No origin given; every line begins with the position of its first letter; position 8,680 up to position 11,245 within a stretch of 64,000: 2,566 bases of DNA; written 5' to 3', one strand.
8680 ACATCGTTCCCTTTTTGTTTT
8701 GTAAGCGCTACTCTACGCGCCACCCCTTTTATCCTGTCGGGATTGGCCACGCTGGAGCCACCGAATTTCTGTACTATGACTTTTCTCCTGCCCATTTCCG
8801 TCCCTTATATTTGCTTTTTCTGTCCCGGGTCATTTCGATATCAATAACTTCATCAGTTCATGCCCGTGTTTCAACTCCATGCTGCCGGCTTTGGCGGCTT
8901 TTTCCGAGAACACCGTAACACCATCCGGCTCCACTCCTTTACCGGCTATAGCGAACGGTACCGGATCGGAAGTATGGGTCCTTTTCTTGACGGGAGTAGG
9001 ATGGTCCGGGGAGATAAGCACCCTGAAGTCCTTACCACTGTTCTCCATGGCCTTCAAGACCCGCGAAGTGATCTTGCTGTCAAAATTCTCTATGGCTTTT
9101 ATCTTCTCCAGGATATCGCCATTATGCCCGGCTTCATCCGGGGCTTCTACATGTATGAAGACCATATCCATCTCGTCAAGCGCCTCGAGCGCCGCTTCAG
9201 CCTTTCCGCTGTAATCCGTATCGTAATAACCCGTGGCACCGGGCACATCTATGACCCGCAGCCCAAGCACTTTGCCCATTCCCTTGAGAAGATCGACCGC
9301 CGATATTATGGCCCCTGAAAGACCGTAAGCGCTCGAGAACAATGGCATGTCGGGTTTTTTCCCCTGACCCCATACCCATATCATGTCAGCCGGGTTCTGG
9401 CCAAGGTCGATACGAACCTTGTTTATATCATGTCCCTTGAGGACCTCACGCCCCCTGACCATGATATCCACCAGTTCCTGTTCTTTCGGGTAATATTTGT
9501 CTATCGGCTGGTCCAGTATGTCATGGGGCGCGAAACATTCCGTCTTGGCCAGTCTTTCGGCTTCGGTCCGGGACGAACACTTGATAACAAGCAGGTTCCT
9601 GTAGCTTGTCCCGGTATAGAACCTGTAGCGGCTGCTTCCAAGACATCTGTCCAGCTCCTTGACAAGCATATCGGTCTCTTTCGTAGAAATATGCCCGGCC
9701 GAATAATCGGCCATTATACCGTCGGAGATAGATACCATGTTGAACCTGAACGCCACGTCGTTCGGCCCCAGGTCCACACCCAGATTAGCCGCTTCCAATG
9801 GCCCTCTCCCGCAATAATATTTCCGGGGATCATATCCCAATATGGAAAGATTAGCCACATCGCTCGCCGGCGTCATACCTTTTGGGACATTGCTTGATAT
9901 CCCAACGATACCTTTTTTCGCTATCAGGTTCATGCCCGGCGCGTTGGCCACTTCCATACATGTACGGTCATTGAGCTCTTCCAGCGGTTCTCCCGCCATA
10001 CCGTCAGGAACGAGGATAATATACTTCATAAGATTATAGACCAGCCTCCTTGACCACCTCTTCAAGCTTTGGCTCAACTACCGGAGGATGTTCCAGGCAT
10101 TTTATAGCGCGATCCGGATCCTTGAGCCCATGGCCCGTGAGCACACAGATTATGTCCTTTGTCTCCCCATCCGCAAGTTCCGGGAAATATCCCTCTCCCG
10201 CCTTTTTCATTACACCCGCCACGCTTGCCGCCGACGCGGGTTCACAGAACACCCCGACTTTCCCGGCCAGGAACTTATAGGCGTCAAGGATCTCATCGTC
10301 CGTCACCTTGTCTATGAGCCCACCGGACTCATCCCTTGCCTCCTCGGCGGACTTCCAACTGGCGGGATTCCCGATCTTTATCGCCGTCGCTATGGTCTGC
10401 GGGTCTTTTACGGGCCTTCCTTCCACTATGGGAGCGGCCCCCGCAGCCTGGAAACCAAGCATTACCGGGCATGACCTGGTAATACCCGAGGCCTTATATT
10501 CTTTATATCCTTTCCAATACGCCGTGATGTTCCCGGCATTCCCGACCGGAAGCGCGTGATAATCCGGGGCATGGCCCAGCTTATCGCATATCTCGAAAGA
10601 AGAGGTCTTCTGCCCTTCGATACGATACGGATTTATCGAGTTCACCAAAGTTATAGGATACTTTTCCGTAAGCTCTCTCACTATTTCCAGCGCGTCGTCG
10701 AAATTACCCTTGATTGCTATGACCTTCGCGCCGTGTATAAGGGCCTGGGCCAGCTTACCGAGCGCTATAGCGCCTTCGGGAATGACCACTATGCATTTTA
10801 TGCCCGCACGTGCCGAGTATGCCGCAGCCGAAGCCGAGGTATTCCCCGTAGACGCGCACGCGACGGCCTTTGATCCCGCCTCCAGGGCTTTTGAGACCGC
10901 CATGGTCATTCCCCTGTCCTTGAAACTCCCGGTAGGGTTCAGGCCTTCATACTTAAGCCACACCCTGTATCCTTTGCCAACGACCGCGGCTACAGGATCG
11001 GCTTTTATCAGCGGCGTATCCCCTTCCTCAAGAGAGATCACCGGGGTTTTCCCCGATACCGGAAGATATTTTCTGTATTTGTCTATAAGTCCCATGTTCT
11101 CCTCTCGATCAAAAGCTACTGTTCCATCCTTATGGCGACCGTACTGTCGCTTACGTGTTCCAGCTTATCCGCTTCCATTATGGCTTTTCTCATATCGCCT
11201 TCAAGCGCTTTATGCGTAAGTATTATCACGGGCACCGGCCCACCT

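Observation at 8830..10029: iPGM-family gene embedded in hom-thrC-[iPGM-like]-lysC with no thrB: likely non-orthologous homoserine kinase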

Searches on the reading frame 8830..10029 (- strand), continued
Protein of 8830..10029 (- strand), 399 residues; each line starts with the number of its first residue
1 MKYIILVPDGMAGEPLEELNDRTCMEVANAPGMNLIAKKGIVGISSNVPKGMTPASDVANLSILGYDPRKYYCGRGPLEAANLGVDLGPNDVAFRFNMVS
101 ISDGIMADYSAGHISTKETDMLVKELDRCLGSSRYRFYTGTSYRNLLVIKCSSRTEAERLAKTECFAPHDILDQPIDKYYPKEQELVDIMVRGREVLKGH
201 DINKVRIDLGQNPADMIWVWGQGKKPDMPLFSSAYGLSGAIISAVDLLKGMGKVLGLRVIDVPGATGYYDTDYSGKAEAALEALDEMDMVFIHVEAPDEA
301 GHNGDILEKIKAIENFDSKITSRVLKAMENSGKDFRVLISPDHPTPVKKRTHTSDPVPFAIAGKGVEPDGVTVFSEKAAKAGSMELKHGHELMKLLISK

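Call 68: find_encoding_contigs(protein=P0377, flank=5000, max_places=2)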
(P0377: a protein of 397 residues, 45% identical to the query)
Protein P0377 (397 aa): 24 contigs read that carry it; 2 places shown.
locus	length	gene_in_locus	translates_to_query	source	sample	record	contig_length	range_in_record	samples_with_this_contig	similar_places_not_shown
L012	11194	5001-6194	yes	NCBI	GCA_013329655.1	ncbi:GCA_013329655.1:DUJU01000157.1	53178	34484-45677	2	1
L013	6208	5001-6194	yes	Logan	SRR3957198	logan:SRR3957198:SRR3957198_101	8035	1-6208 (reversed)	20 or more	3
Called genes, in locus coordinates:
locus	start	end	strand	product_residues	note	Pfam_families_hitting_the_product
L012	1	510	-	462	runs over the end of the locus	PF00890:FAD_binding_2 (weak), PF01266:DAO (weak), PF01593:Amino_oxidase, PF03486:HI0933_like (weak), PF07992:Pyr_redox_2 (faint), PF13450:NAD_binding_8, PF13738:Pyr_redox_3 (faint)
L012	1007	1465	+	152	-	PF09001:DUF1890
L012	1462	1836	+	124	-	PF08979:DUF1894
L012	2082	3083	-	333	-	PF00586:AIRS, PF02769:AIRS_C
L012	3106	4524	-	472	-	PF00696:AA_kinase, PF13840:ACT_7, PF22468:ACT_9, PF01842:ACT, PF13840:ACT_7, PF01842:ACT (weak), PF22468:ACT_9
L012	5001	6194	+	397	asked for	PF01676:Metalloenzyme, PF10143:PhosphMutase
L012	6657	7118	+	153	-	PF00011:HSP20, PF04969:CS (weak), PF17886:ArsA_HSP20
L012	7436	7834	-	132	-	-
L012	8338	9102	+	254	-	PF01996:F420_ligase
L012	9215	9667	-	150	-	PF00383:dCMP_cyt_deam_1, PF14437:MafB19-deam, PF14439:Bd3614-deam (weak)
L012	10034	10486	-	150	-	PF00383:dCMP_cyt_deam_1, PF14437:MafB19-deam, PF14439:Bd3614-deam (faint)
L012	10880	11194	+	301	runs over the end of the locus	PF02355:SecD_SecF_C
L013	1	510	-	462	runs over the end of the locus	PF00890:FAD_binding_2 (weak), PF01266:DAO (weak), PF01593:Amino_oxidase, PF03486:HI0933_like (weak), PF07992:Pyr_redox_2 (faint), PF13450:NAD_binding_8, PF13738:Pyr_redox_3 (faint)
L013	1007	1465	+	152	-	PF09001:DUF1890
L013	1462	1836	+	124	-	PF08979:DUF1894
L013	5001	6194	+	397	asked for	PF01676:Metalloenzyme, PF10143:PhosphMutase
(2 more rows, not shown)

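Call 69: find_encoding_contigs(protein=P0340, flank=5000, max_places=2)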
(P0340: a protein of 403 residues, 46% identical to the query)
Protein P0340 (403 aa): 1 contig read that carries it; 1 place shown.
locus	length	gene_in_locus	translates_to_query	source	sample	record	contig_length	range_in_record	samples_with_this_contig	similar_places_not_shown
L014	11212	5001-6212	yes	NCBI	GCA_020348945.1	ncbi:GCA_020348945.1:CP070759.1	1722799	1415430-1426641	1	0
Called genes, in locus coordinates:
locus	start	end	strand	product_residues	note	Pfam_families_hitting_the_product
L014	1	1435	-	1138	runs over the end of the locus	PF00496:SBP_bac_5, PF00963:Cohesin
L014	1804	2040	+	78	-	PF01037:AsnC_trans_reg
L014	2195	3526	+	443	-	PF22641:TiaS_TCKD, PF08489:TiaS_FLD, PF01336:tRNA_anti-codon (weak), PF23783:Zn_ribbon_TiaS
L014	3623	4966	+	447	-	PF00464:SHMT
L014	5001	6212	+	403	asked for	PF01676:Metalloenzyme, PF10143:PhosphMutase, PF01663:Phosphodiest (weak)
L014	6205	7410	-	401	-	PF01842:ACT, PF13291:ACT_4 (faint), PF13740:ACT_6, PF13840:ACT_7 (faint), PF13740:ACT_6 (weak), PF00702:Hydrolase, PF12710:HAD, PF08282:Hydrolase_3, +2 more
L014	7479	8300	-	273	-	PF00800:PDT, PF01842:ACT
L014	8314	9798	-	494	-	PF00682:HMGL-like, PF22617:HCS_D2, PF08502:LeuA_dimer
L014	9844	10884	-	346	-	PF00180:Iso_dh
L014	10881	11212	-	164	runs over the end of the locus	PF00694:Aconitase_C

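Call 70: find_encoding_contigs(protein=P0382, flank=5000, max_places=1)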
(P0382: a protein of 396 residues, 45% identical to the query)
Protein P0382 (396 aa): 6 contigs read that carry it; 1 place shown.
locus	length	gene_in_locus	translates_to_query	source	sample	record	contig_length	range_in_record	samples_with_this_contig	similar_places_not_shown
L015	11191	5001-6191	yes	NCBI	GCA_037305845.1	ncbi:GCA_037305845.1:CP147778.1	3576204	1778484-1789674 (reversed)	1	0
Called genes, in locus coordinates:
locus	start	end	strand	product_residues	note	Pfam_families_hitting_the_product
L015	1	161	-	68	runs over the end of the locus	-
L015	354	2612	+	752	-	PF00437:T2SSE, PF27713:UCP018868 (faint)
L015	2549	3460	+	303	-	-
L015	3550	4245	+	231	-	-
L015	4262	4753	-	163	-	PF02481:DNA_processg_A (faint), PF18306:LDcluster4, PF03641:Lysine_decarbox, PF18171:LSDAT_prok (weak)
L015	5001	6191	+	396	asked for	PF01676:Metalloenzyme, PF10143:PhosphMutase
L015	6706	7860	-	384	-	PF00022:Actin, PF06723:MreB_Mbl (faint)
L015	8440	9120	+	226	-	PF03551:PadR (faint)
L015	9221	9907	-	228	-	PF04029:2-ph_phosp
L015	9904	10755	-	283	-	PF02679:ComA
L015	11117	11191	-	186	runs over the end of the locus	PF02775:TPP_enzyme_C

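Call 71: find_encoding_contigs(protein=P0300, flank=5000, max_places=1)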
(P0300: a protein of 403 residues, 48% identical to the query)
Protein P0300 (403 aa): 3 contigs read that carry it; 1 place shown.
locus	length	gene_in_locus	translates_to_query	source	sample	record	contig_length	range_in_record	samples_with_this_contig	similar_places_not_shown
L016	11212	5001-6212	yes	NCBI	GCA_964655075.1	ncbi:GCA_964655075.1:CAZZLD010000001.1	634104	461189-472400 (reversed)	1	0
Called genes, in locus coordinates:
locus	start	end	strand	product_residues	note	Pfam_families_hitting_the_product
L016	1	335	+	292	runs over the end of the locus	PF08501:Shikimate_dh_N, PF01488:Shikimate_DH (weak), PF18317:SDH_C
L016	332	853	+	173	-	PF13238:AAA_18 (weak), PF13671:AAA_33 (faint), PF01202:SKI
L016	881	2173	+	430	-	PF00275:EPSP_synthase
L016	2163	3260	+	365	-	PF01264:Chorismate_synt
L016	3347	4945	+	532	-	PF01293:PEPCK_ATP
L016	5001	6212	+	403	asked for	PF01676:Metalloenzyme, PF10143:PhosphMutase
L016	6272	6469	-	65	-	-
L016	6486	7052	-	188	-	-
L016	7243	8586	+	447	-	PF00464:SHMT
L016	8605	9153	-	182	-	PF13302:Acetyltransf_3, PF13420:Acetyltransf_4, PF00583:Acetyltransf_1, PF13673:Acetyltransf_10, PF13508:Acetyltransf_7, PF08445:FR47 (weak)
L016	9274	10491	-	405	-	PF01842:ACT, PF13291:ACT_4 (faint), PF13740:ACT_6, PF22629:ACT_AHAS_ss (faint), PF00702:Hydrolase, PF06888:Put_Phosphatase (weak), PF12710:HAD, PF08282:Hydrolase_3, +2 more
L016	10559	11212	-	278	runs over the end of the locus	PF00800:PDT, PF01842:ACT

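Call 72: find_encoding_contigs(protein=P0361, flank=5000, max_places=1)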
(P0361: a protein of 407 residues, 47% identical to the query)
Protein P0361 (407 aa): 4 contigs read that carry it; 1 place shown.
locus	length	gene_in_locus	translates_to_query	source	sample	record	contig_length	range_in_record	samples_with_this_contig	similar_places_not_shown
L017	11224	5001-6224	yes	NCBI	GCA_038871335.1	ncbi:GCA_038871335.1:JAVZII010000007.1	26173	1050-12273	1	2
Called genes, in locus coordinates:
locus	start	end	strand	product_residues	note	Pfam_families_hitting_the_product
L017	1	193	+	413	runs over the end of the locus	PF00374:NiFeSe_Hases, PF00346:Complex1_49kDa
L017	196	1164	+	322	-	PF00146:NADHdh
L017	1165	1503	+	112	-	PF13484:Fer4_16 (faint), PF00037:Fer4 (weak), PF12837:Fer4_6 (weak), PF13237:Fer4_10, PF14697:Fer4_21 (weak), PF12838:Fer4_7, PF13187:Fer4_9 (weak), PF00037:Fer4 (weak), +3 more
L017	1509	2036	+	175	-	PF00499:Oxidored_q3, PF13244:MbhD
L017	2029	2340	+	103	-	PF00420:Oxidored_q2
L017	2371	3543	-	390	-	PF12838:Fer4_7 (faint), PF13237:Fer4_10 (weak), PF04422:FrhB_FdhB_N, PF04432:FrhB_FdhB_C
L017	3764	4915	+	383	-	PF01555:N6_N4_Mtase, PF01170:UPF0020 (faint), PF08241:Methyltransf_11 (faint), PF13649:Methyltransf_25 (faint)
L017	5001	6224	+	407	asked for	PF01676:Metalloenzyme, PF10143:PhosphMutase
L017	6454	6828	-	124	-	PF01402:RHH_1 (weak)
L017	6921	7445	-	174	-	PF00881:Nitroreductase, PF14512:TM1586_NiRdase (weak)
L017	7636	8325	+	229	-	PF08901:DUF1847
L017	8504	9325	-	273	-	PF00215:OMPdecase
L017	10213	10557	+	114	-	-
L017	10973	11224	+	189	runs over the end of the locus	PF03551:PadR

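Call 73: find_encoding_contigs(protein=P0319, flank=5000, max_places=1)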
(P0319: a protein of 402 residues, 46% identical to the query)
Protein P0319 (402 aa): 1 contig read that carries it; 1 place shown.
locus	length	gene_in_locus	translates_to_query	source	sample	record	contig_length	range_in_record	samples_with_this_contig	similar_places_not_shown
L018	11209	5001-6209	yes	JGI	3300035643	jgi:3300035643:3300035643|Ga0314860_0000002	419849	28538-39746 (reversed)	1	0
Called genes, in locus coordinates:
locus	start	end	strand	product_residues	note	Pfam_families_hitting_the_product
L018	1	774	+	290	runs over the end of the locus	PF00288:GHMP_kinases_N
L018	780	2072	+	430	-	PF00275:EPSP_synthase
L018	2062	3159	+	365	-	PF01264:Chorismate_synt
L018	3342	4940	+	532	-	PF01293:PEPCK_ATP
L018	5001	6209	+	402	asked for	PF01676:Metalloenzyme, PF10143:PhosphMutase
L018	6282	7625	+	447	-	PF00464:SHMT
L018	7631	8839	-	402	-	PF01842:ACT (weak), PF13291:ACT_4 (faint), PF13740:ACT_6, PF00702:Hydrolase, PF12710:HAD, PF08282:Hydrolase_3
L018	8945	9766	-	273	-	PF00800:PDT, PF01842:ACT (weak)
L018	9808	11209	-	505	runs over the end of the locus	PF00682:HMGL-like, PF22617:HCS_D2, PF08502:LeuA_dimer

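Call 74: search_protein_families(library=ncbifam, proteins=[P0340, P0300, P0319, P0382, P0361], max_evalue=1e-60)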
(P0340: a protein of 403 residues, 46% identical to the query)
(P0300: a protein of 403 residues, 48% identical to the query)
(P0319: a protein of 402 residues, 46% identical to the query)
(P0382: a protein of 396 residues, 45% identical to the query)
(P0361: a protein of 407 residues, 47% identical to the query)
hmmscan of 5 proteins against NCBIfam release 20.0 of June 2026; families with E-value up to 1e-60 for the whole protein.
P0340 (403 aa): 6 families
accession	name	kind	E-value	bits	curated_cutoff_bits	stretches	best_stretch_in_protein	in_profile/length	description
NF003242.0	PRK04200.1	equivalog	5.9e-167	555.5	426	1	1-400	1-393/395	cofactor-independent phosphoglycerate mutase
TIGR02535.1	hyp_Hser_kinase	hypoth_equivalog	3.4e-164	546.4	446.3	1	1-400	1-396/397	proposed homoserine kinase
TIGR00306.2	apgM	subfamily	6.8e-159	529.2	320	1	2-399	1-402/403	2,3-bisphosphoglycerate-independent phosphoglycerate mutase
NF003104.0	PRK04024.1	equivalog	4.1e-113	378.2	489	1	1-390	3-392/412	2,3-bisphosphoglycerate-independent phosphoglycerate mutase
NF038358.1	phophono_PhpG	equivalog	4.8e-75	252.8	545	1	3-397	2-413/417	CMP-5'-phosphonoformate--3-phosphoglycerate phosphonoformyl transferase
NF003160.0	PRK04135.1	equivalog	5.2e-62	209.8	468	1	2-394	17-387/403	2,3-bisphosphoglycerate-independent phosphoglycerate mutase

P0300 (403 aa): 6 families
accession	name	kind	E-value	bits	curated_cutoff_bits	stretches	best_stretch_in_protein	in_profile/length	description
NF003242.0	PRK04200.1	equivalog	2.5e-164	546.9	426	1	1-401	1-394/395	cofactor-independent phosphoglycerate mutase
TIGR02535.1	hyp_Hser_kinase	hypoth_equivalog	6e-161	535.7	446.3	1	1-400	1-396/397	proposed homoserine kinase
TIGR00306.2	apgM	subfamily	4.4e-157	523.2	320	1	2-399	1-402/403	2,3-bisphosphoglycerate-independent phosphoglycerate mutase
NF003104.0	PRK04024.1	equivalog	4.3e-113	378.2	489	1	1-400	3-401/412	2,3-bisphosphoglycerate-independent phosphoglycerate mutase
NF038358.1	phophono_PhpG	equivalog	1.7e-74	251.1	545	1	4-400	3-416/417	CMP-5'-phosphonoformate--3-phosphoglycerate phosphonoformyl transferase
NF003160.0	PRK04135.1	equivalog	1e-63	215.4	468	1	2-400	17-392/403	2,3-bisphosphoglycerate-independent phosphoglycerate mutase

P0319 (402 aa): 6 families
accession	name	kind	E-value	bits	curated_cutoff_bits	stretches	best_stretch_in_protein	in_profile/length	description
NF003242.0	PRK04200.1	equivalog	2e-165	550.5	426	1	1-399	1-393/395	cofactor-independent phosphoglycerate mutase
TIGR02535.1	hyp_Hser_kinase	hypoth_equivalog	9.4e-162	538.3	446.3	1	1-399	1-396/397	proposed homoserine kinase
TIGR00306.2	apgM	subfamily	3.6e-160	533.4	320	1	2-398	1-402/403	2,3-bisphosphoglycerate-independent phosphoglycerate mutase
NF003104.0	PRK04024.1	equivalog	2.7e-115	385.4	489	1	1-398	3-400/412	2,3-bisphosphoglycerate-independent phosphoglycerate mutase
NF038358.1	phophono_PhpG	equivalog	2.4e-76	257.1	545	1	3-398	2-415/417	CMP-5'-phosphonoformate--3-phosphoglycerate phosphonoformyl transferase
NF003160.0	PRK04135.1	equivalog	3e-62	210.6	468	1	2-399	17-392/403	2,3-bisphosphoglycerate-independent phosphoglycerate mutase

P0382 (396 aa): 6 families
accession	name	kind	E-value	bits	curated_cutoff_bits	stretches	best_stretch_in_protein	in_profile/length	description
NF003242.0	PRK04200.1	equivalog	9.2e-186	617.4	426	1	1-395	1-394/395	cofactor-independent phosphoglycerate mutase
TIGR02535.1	hyp_Hser_kinase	hypoth_equivalog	2.5e-181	602.8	446.3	1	1-395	1-397/397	proposed homoserine kinase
TIGR00306.2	apgM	subfamily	8e-171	568.4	320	1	2-394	1-403/403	2,3-bisphosphoglycerate-independent phosphoglycerate mutase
NF003104.0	PRK04024.1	equivalog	1.2e-107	360.2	489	1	1-393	3-400/412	2,3-bisphosphoglycerate-independent phosphoglycerate mutase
NF038358.1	phophono_PhpG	equivalog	2.7e-75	253.7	545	0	181-393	206-415/417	CMP-5'-phosphonoformate--3-phosphoglycerate phosphonoformyl transferase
NF003160.0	PRK04135.1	equivalog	7.9e-66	222.3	468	1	2-394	17-392/403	2,3-bisphosphoglycerate-independent phosphoglycerate mutase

P0361 (407 aa): 6 families
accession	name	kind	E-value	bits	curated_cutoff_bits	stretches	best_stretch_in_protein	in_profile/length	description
NF003242.0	PRK04200.1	equivalog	1.7e-159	530.9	426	1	1-401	1-394/395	cofactor-independent phosphoglycerate mutase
TIGR02535.1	hyp_Hser_kinase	hypoth_equivalog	3.5e-158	526.6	446.3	1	1-401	1-397/397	proposed homoserine kinase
TIGR00306.2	apgM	subfamily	3e-154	513.9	320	1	2-400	1-403/403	2,3-bisphosphoglycerate-independent phosphoglycerate mutase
NF003104.0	PRK04024.1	equivalog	9e-109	363.9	489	1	1-401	3-402/412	2,3-bisphosphoglycerate-independent phosphoglycerate mutase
NF003160.0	PRK04135.1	equivalog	2.3e-65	220.8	468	1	2-402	17-394/403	2,3-bisphosphoglycerate-independent phosphoglycerate mutase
NF038358.1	phophono_PhpG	equivalog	1.2e-64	218.6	545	1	3-399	2-415/417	CMP-5'-phosphonoformate--3-phosphoglycerate phosphonoformyl transferase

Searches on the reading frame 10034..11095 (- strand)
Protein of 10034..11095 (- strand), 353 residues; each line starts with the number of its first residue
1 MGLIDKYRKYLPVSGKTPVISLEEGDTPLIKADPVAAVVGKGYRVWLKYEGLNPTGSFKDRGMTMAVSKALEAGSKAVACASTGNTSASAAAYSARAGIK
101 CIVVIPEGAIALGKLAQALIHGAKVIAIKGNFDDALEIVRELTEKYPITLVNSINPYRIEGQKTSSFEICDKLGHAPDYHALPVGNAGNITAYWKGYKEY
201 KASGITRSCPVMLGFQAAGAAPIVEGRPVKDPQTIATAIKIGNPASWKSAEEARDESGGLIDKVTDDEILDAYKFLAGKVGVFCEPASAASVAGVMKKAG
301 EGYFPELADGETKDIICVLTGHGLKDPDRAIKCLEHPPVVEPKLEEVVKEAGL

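Call 3: search_protein_families(library=ncbifam, proteins=[window:10034-11095:-], max_evalue=0.00001)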
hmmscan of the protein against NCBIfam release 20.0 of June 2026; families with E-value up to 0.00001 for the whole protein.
window:10034-11095:- (353 aa): 37 families (the best 25 are shown)
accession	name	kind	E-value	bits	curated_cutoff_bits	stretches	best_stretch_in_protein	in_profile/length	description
TIGR00260.1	thrC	equivalog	8.5e-100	334.2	167.1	1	5-328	2-340/340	threonine synthase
NF004170.0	PRK05638.1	equivalog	1.8e-58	198.2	421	1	5-326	47-358/442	threonine synthase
NF006050.0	PRK08197.1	equivalog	4.8e-58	196.8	303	1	6-328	60-386/406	threonine synthase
NF006205.0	PRK08329.1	equivalog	6.1e-41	140.5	358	1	6-325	45-345/347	threonine synthase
NF004996.0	PRK06381.1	equivalog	9.1e-37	126.8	266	1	24-301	13-303/319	threonine synthase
NF005035.0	PRK06450.1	equivalog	3.9e-36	124.5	301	1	19-325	51-336/338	threonine synthase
TIGR01127.1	ilvA_1Cterm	equivalog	3.2e-24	85.6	378.75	1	27-298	1-268/380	threonine ammonia-lyase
NF006094.0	PRK08246.1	subfamily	4.5e-20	72.3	331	1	27-299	24-286/310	serine/threonine dehydratase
NF006390.0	PRK08639.1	equivalog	1.4e-19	70.4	421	1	27-322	26-313/418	threonine ammonia-lyase IlvA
NF005600.0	PRK07334.1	equivalog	5e-19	68.2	496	1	26-299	28-295/408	threonine ammonia-lyase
NF006455.0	PRK08813.1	equivalog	3.9e-18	65.8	489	1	42-188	47-191/374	threonine dehydratase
NF045641.2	BHydaspDhtseBhcB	equivalog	5.6e-18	65.1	550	1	27-299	21-288/312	beta-hydroxyaspartate dehydratase BhcB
TIGR01124.1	ilvA_2Cterm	equivalog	3.6e-17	62.1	411.3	1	27-297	18-285/499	threonine ammonia-lyase, biosynthetic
NF005680.0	PRK07476.1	equivalog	5.6e-17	61.7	413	1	26-229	23-222/326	hydroxyectoine utilization dehydratase EutB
NF004771.0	PRK06110.1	equivalog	1.2e-16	60.8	317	1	42-298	35-289/323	threonine dehydratase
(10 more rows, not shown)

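Call 4: search_protein_families(library=pfam, proteins=[window:10034-11095:-], max_evalue=0.00001)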
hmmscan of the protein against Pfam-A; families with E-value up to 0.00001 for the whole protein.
window:10034-11095:- (353 aa): 1 family
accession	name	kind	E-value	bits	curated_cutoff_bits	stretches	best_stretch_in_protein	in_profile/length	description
PF00291.31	PALP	-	3.7e-69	233.7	35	1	20-320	1-294/295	Pyridoxal-phosphate dependent enzyme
